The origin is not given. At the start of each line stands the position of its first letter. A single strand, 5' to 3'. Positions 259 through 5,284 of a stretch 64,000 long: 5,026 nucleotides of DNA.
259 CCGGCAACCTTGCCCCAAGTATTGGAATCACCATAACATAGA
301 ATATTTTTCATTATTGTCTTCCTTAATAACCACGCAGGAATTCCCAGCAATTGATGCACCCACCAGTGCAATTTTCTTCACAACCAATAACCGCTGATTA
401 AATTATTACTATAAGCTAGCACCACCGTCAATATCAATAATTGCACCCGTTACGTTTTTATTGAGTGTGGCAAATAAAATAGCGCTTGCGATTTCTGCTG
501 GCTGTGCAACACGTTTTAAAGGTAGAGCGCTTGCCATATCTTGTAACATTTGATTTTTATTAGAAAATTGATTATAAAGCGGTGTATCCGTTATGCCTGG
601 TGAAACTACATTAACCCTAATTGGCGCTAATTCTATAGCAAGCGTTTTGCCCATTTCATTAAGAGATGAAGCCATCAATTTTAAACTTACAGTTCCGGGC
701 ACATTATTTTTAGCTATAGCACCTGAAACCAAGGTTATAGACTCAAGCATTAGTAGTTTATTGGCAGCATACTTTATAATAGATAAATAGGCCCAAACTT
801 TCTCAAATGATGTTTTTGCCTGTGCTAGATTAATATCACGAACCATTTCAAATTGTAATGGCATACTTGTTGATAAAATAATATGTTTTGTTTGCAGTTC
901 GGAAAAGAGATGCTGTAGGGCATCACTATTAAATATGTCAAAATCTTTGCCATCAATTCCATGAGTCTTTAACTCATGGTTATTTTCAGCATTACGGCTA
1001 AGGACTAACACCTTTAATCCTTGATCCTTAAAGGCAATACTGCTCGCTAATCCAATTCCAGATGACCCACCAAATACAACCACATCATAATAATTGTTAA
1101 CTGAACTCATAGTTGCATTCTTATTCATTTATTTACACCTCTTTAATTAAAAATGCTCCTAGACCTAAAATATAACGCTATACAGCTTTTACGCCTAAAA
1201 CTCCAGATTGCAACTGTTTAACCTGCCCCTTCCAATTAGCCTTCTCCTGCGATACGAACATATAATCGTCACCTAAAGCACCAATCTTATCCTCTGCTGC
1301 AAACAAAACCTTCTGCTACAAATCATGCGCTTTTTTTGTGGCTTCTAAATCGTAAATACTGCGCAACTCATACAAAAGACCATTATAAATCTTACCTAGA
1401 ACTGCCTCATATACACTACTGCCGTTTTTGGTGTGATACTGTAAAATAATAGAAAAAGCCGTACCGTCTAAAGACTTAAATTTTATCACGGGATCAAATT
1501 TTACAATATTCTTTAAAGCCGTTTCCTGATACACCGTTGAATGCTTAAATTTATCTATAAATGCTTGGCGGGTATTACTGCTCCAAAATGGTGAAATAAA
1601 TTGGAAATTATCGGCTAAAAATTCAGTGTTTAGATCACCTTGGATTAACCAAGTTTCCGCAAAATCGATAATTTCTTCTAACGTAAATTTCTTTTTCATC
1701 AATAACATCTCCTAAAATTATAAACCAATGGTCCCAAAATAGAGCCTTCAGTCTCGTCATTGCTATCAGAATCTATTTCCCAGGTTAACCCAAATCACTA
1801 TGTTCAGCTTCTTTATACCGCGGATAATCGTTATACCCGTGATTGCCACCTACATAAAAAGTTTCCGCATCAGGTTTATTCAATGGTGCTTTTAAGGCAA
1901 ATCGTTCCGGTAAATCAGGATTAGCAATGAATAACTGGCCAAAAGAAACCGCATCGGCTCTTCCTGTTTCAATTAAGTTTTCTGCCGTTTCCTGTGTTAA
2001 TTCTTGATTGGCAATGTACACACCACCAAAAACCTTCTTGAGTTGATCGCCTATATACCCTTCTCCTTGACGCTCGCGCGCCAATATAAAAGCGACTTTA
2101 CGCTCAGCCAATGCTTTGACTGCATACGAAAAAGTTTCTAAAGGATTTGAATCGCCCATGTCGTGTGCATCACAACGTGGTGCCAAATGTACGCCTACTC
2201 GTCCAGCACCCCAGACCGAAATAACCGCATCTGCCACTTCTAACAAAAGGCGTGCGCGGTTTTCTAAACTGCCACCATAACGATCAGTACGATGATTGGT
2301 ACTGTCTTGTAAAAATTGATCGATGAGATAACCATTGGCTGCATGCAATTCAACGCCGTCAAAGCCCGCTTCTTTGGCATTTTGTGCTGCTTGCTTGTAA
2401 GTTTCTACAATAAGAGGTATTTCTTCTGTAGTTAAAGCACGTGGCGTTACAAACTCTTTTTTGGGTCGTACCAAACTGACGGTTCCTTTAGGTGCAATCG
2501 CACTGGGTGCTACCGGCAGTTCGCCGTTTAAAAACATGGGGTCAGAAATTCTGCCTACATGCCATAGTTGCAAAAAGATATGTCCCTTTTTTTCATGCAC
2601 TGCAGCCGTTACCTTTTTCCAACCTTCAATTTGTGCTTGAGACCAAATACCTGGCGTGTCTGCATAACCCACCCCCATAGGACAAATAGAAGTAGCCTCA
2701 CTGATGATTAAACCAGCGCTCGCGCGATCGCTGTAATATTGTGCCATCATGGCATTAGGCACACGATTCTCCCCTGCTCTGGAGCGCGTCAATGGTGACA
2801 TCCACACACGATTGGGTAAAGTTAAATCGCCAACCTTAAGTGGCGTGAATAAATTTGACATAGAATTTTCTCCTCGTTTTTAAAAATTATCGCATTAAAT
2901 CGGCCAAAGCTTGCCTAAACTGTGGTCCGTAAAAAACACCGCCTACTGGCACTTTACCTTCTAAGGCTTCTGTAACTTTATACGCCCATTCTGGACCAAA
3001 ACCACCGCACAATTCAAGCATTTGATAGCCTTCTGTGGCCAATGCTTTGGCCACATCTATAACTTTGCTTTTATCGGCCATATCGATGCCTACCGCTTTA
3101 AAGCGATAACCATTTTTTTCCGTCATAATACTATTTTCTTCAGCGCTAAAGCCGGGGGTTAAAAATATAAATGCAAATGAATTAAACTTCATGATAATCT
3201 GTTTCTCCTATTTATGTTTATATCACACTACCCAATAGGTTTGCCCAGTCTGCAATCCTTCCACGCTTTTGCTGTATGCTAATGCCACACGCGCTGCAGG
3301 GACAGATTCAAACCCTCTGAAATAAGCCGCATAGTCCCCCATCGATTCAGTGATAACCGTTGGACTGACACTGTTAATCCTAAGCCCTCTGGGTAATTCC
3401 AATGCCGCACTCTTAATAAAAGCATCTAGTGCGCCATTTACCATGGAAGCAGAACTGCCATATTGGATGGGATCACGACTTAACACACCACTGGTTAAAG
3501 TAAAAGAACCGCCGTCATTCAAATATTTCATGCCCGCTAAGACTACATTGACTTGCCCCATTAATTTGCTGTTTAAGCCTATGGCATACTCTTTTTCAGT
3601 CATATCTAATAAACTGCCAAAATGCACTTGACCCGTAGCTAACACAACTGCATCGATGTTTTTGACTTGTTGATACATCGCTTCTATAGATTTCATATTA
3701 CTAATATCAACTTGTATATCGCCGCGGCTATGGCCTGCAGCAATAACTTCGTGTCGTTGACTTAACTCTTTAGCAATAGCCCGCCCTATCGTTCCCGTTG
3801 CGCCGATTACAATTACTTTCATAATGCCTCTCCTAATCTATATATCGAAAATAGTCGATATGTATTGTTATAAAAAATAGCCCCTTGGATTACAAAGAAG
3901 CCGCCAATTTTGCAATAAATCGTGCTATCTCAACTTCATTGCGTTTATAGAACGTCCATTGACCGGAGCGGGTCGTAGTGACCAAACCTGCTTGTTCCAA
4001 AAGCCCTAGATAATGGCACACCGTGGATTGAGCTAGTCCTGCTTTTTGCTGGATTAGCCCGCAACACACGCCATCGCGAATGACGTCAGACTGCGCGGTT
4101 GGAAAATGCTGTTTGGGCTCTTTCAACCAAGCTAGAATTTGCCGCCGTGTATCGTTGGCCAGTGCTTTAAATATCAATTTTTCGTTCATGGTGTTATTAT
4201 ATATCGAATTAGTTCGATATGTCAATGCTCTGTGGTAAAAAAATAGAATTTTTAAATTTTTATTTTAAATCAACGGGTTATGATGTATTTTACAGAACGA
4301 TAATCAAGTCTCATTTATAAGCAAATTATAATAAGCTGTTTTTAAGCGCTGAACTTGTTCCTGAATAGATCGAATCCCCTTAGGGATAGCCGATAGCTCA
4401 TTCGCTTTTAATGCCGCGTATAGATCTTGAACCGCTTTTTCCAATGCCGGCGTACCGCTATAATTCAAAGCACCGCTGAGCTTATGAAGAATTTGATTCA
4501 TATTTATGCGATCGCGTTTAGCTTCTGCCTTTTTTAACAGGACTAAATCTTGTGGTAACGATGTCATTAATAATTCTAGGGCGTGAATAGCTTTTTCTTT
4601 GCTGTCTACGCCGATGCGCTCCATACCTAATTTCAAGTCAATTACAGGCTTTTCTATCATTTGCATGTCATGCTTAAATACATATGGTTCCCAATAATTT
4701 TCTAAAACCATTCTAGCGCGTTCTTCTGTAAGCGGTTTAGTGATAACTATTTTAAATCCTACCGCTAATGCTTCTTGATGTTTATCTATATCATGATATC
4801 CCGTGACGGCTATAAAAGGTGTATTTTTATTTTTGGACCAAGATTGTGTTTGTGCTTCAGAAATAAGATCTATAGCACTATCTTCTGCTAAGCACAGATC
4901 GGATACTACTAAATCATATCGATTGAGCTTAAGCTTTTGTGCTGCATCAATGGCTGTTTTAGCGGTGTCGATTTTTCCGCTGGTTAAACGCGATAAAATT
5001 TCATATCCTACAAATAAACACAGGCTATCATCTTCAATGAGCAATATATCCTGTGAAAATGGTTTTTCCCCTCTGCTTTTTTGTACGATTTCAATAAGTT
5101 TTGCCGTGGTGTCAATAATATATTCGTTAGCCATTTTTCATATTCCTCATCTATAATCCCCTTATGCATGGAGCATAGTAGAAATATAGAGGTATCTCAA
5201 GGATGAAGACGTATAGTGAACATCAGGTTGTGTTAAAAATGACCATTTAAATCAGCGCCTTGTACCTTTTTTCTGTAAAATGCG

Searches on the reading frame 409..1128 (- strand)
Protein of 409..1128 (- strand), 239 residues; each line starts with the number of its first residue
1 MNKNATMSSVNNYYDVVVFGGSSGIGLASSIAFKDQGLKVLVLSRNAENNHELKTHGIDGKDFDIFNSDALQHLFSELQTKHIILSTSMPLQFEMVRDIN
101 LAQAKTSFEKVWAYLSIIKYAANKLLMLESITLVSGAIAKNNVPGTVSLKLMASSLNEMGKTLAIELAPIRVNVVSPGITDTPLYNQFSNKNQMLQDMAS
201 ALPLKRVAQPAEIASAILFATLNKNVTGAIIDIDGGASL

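Call 75: search_protein_families(library=pfam, proteins=[window:409-1128:-], max_evalue=0.00001)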
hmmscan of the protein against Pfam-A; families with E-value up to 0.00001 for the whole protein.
window:409-1128:- (239 aa): 3 families
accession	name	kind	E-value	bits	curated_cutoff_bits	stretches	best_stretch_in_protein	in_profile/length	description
PF13561.12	adh_short_C2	-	4.1e-23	82.6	27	1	23-237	6-235/236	Enoyl-(Acyl carrier protein) reductase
PF23441.1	SDR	-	1.4e-16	61.2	27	1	75-237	84-255/258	SDR-like rossmann domain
PF00106.31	adh_short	-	4.3e-10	39.8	26.6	0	16-77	3-70/195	short chain dehydrogenase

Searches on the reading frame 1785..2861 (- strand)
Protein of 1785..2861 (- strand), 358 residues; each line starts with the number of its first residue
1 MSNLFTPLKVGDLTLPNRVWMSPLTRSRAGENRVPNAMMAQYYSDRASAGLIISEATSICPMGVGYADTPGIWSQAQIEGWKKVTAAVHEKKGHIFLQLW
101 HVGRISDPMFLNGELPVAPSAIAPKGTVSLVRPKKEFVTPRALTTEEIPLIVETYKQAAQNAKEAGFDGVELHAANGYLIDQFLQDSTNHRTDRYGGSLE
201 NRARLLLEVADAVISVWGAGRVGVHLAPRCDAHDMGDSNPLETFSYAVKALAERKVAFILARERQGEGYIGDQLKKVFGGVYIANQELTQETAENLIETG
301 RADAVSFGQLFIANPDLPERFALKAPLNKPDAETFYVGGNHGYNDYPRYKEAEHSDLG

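Call 75: search_protein_families(library=pfam, proteins=[window:1785-2861:-], max_evalue=0.00001)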
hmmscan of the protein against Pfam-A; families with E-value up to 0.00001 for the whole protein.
window:1785-2861:- (358 aa): 1 family
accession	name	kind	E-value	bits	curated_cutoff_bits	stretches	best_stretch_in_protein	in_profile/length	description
PF00724.26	Oxidored_FMN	-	4.5e-76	256.8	27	1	3-325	1-339/342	NADH:flavin oxidoreductase / NADH oxidase family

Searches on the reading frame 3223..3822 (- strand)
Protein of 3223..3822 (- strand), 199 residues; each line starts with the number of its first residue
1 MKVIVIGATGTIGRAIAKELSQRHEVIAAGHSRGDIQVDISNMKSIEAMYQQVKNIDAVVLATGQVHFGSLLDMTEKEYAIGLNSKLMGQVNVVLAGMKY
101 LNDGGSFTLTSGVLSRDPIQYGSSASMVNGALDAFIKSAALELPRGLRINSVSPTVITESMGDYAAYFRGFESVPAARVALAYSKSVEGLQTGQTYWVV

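Call 75: search_protein_families(library=pfam, proteins=[window:3223-3822:-], max_evalue=0.00001)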
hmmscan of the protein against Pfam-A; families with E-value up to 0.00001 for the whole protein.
window:3223-3822:- (199 aa): 4 families
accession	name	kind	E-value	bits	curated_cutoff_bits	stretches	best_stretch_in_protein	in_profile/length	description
PF13561.12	adh_short_C2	-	3.6e-15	56.6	27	1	22-177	35-196/236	Enoyl-(Acyl carrier protein) reductase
PF00106.31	adh_short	-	1.6e-09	37.9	26.6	1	36-161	54-186/195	short chain dehydrogenase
PF08659.16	KR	-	3.8e-07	30.6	22.6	0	36-137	58-161/180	KR domain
PF01370.27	Epimerase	-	2.9e-06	27.3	20.9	1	3-82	1-89/240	NAD dependent epimerase/dehydratase family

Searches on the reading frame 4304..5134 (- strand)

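Call 75: search_protein_families(library=pfam, proteins=[window:4304-5134:-], max_evalue=0.00001)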
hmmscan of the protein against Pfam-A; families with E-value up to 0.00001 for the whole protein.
window:4304-5134:- (276 aa): 2 families
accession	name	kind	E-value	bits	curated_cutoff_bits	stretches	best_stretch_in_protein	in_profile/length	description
PF00072.30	Response_reg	-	9.2e-13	48.8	30.2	1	30-140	1-106/111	Response regulator receiver domain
PF01627.28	Hpt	-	2.7e-06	27.9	24.6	1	185-266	2-83/84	Hpt domain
